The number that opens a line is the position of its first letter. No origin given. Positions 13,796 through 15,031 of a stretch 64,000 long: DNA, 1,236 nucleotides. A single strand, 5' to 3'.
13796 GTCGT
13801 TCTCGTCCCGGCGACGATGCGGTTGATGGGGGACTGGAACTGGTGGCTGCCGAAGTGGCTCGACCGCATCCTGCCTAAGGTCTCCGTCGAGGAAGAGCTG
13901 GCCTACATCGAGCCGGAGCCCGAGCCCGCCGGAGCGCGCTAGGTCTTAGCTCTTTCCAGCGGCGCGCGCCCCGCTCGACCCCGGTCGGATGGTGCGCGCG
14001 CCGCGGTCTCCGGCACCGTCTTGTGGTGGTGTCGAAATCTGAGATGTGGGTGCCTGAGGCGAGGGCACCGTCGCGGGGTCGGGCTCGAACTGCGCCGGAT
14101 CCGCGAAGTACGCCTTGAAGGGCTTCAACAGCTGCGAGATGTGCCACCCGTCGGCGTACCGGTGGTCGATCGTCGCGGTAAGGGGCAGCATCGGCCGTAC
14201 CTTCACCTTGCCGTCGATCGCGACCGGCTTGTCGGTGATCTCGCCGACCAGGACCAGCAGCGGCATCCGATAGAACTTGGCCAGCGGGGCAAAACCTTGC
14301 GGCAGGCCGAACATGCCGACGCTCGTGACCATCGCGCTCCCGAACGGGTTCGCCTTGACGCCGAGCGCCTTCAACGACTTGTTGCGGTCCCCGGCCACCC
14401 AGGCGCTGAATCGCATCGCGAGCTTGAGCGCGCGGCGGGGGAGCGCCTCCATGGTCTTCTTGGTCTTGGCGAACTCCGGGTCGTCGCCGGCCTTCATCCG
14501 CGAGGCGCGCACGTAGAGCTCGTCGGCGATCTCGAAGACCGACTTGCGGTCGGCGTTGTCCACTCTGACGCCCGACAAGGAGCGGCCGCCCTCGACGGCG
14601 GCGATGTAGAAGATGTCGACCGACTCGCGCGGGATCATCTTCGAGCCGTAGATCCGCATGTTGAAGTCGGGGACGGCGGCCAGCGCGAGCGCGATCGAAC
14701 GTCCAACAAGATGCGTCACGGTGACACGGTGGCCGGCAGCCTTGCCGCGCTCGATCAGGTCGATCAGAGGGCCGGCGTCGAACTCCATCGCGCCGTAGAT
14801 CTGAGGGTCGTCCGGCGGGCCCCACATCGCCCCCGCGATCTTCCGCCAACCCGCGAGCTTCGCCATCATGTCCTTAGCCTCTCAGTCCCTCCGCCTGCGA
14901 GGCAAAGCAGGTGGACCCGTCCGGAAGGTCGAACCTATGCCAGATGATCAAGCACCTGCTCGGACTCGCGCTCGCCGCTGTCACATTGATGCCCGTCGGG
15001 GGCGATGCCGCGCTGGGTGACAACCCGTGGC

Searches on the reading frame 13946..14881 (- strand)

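Call 72: search_protein_families(library=pfam, proteins=[window:13946-14881:-], max_evalue=0.0001)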
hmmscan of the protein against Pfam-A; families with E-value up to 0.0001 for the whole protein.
window:13946-14881:- (311 aa): 1 family
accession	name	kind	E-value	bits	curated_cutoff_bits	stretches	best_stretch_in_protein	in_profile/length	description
PF00198.28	2-oxoacid_dh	-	1.4e-21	77.5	23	2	181-264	148-229/232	2-oxoacid dehydrogenases acyltransferase (catalytic domain)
